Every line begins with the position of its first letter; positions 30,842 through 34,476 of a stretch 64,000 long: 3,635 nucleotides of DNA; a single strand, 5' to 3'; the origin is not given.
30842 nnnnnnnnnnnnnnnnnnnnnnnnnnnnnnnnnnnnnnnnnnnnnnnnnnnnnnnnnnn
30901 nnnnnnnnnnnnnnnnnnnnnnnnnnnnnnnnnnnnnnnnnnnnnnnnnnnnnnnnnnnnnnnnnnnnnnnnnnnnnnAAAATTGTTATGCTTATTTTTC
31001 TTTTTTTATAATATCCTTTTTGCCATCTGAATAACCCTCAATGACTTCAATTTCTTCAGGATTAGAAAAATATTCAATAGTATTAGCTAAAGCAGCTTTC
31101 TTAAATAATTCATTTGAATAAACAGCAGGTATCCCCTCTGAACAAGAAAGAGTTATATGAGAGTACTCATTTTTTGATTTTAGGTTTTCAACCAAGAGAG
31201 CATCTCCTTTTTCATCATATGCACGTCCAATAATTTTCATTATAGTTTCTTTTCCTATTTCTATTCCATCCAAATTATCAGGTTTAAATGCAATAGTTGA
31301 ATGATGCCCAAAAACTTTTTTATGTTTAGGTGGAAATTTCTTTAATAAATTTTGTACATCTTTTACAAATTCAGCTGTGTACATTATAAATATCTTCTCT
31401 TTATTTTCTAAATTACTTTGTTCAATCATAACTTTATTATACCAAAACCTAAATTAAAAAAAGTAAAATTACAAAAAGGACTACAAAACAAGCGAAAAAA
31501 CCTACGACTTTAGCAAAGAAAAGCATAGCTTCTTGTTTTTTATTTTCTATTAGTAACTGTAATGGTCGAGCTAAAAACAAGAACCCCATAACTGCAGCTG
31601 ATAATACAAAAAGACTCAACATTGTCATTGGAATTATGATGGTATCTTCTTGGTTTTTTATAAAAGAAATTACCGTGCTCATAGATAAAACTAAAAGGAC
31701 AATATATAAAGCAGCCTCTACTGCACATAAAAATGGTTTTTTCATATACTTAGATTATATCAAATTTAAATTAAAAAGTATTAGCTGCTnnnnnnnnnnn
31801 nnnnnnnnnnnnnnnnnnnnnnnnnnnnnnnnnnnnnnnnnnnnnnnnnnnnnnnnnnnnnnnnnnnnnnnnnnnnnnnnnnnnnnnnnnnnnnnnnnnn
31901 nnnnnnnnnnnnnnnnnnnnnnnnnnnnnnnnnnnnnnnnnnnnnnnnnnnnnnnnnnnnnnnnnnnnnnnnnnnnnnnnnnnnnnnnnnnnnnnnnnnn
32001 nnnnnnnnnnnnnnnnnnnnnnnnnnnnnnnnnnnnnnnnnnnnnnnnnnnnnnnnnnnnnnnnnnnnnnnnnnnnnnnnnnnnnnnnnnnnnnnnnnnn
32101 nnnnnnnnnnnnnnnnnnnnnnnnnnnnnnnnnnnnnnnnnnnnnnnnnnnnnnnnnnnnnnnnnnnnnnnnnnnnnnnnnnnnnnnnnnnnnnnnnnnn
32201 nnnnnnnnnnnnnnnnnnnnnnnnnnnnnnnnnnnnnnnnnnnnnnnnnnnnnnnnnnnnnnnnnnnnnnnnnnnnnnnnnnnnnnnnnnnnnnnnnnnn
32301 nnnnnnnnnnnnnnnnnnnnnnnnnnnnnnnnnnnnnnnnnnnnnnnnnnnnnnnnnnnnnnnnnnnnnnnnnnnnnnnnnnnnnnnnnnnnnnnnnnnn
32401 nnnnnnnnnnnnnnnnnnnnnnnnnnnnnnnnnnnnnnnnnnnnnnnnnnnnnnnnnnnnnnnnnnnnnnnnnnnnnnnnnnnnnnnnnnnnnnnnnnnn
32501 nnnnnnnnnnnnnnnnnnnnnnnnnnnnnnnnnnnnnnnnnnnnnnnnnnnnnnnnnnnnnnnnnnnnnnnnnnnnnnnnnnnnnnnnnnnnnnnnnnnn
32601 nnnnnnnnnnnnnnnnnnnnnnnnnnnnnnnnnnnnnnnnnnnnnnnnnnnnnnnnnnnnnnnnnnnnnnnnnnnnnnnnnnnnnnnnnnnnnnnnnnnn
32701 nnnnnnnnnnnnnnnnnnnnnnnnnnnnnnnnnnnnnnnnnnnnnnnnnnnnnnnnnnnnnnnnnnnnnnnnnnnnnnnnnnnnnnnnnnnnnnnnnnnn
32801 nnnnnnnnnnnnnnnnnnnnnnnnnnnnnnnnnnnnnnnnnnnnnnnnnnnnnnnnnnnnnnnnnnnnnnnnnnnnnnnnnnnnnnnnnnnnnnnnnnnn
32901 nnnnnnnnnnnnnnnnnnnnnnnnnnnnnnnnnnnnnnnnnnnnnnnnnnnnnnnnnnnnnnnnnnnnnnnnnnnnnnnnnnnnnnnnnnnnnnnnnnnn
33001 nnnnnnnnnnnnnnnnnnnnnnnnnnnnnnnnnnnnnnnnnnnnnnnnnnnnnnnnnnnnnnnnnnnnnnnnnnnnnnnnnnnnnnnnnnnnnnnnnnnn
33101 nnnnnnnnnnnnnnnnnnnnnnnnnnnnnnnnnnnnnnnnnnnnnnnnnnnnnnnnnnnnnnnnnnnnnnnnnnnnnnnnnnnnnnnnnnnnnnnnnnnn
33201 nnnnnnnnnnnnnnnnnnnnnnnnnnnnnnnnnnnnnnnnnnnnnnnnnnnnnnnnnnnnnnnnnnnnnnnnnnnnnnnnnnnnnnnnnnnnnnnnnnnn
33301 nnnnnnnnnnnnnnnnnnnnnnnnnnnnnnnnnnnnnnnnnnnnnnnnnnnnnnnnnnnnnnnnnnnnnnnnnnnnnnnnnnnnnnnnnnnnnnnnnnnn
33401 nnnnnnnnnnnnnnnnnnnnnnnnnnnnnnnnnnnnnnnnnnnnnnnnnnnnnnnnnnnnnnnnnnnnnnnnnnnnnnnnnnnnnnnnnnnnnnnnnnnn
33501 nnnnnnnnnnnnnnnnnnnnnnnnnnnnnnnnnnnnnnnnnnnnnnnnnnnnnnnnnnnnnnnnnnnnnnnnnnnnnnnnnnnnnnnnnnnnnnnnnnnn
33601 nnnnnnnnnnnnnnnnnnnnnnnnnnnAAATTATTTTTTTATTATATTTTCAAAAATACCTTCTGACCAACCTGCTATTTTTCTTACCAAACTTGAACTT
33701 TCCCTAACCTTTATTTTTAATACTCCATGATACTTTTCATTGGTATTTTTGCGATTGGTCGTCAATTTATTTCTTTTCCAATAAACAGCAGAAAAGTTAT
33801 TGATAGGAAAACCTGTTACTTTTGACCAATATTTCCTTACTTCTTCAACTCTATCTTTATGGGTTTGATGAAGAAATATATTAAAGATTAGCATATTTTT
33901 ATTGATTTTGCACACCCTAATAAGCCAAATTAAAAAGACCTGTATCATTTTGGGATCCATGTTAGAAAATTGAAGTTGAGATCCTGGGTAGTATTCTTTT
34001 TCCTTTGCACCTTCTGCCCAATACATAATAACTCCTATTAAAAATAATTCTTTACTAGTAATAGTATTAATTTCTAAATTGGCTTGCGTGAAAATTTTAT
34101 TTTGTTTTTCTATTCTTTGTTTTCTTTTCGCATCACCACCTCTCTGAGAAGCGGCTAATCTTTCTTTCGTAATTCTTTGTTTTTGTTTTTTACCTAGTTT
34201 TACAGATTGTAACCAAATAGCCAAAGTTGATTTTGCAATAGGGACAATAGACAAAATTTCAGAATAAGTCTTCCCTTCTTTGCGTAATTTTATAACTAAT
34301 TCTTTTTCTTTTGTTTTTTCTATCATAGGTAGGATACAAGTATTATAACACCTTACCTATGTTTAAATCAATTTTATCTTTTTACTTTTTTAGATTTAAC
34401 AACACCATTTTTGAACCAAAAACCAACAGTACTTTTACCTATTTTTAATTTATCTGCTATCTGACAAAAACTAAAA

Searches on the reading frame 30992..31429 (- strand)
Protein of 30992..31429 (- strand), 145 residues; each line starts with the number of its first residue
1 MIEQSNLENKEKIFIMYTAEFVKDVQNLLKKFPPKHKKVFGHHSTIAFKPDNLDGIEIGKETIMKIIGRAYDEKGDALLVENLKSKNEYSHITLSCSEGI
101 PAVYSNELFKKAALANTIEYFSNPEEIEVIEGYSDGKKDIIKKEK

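Call 3: search_protein_families(library=pfam, proteins=[window:30992-31429:-], max_evalue=0.01)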
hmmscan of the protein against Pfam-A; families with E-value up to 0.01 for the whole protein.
window:30992-31429:- (145 aa): 1 family
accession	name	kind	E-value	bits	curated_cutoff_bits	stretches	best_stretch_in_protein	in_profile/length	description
PF08302.16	tRNA_lig_CPD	-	0.00012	22.1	23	1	61-113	175-221/250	Fungal tRNA ligase phosphodiesterase domain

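Call 4: search_protein_families(library=ncbifam, proteins=[window:30992-31429:-], max_evalue=0.01)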
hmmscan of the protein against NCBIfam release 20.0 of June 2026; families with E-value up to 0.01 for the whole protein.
window:30992-31429:- (145 aa): 0 families

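Call 27: search_solved_structures(query=window:30992-31429:-, max_evalue=10, show_alignments=3)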
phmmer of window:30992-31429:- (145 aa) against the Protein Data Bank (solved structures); distinct sequences matched with E-value up to 10: 2.
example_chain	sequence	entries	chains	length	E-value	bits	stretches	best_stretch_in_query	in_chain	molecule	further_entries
2hze_A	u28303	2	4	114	0.31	14.3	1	2-52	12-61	Glutaredoxin-1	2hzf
7zm7_H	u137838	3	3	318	1.7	11.9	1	1-39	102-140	Subunit NDUFV2 of NADH-ubiquinone oxidoreductase (Complex I)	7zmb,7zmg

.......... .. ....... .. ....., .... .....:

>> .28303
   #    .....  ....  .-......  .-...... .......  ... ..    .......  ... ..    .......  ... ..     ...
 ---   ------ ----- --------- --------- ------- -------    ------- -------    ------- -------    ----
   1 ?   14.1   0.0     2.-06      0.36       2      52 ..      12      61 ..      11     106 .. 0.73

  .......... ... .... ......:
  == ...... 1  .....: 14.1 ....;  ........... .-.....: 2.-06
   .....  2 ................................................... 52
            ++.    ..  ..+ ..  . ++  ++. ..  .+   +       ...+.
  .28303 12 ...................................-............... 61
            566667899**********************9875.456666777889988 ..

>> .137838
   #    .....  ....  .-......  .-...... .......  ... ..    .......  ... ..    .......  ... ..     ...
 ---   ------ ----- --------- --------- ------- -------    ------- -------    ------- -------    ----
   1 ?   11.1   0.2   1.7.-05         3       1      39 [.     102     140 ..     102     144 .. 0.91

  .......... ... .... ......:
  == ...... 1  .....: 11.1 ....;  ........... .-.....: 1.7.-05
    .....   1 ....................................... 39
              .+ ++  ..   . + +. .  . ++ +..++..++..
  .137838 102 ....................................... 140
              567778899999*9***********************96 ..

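Call 30: search_protein_families(library=pfam, proteins=[window:30992-31429:-], max_evalue=10)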
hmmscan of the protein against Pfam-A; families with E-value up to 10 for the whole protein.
window:30992-31429:- (145 aa): 2 families
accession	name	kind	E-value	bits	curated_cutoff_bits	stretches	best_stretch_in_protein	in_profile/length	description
PF08302.16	tRNA_lig_CPD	-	0.00012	22.1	23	1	61-113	175-221/250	Fungal tRNA ligase phosphodiesterase domain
PF18640.6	LepB_N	-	0.12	12.4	25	1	8-83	65-139/183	LepB N-terminal domain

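Call 59: search_protein_families(library=phrogs, proteins=[window:30992-31429:-], max_evalue=0.01)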
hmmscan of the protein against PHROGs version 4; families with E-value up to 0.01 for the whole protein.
window:30992-31429:- (145 aa): 1 family
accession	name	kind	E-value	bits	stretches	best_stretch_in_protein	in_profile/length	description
phrog_36523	-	unknown function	3e-07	31.6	1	23-116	12-111/134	-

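Call 60: search_dna_similar(query=window:30992-31429:-, collection=phages, mode=protein, max_evalue=0.01, max_rows=20)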
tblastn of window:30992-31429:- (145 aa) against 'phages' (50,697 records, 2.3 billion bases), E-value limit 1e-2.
No match.

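Call 61: find_related_loci(query=window:30992-31429:-, collection=viral_contigs, flank=4000)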
Query window:30992-31429:- (145 aa) in viral_contigs; peptide patterns used: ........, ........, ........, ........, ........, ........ (x = any residue, [..] = any of these).
61 stretches matched a pattern, but none encodes a relative of the query by tblastn (E <= 1e-3).

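Call 62: predict_structure(protein=window:30992-31429:-)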
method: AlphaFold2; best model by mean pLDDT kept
length: 145 residues; sequences in the alignment: 1
mean_pLDDT: 32.8   pTM: 0.25
mean pLDDT of the five models: 32.8, 31.6, 30.2, 28.8, 28.5
residues with pLDDT >= 90: 0; 70-90: 0; 50-70: 0; < 50: 145
segments of 3 or more residues with pLDDT < 50: 1-145
pLDDT, mean of each block of 10 residues (from residue 1): 25 30 41 30 32 33 37 34 30 34 33 36 36 32 29
secondary structure, 60 per line:
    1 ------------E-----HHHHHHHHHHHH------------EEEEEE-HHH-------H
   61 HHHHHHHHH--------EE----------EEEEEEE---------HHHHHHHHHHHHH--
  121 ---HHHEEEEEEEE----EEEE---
elements in order: H19-30 E43-48 H60-69 E90-96 H106-118 E127-134 E139-142

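Call 82: search_protein_families(library=padloc, proteins=[window:30992-31429:-], max_evalue=0.001)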
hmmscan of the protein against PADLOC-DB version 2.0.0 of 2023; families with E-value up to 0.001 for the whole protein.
window:30992-31429:- (145 aa): 0 families

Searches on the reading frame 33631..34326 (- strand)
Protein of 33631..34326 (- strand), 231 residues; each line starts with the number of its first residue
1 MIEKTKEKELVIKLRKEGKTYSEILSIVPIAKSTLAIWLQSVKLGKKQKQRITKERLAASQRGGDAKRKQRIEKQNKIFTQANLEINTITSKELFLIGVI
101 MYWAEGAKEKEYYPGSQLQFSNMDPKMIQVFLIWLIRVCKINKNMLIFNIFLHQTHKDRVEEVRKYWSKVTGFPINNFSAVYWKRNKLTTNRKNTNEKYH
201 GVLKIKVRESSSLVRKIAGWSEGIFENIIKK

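Call 59: search_protein_families(library=phrogs, proteins=[window:33631-34326:-], max_evalue=0.01)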
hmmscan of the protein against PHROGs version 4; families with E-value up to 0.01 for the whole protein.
window:33631-34326:- (231 aa): 1 family
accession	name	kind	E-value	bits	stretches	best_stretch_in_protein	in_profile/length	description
phrog_9366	-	integration and excision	0.00079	20.4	1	5-44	68-107/109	transposase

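Call 66: search_protein_families(library=pfam, proteins=[window:33631-34326:-], max_evalue=0.00001)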
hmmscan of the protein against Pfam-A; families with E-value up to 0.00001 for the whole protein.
window:33631-34326:- (231 aa): 0 families
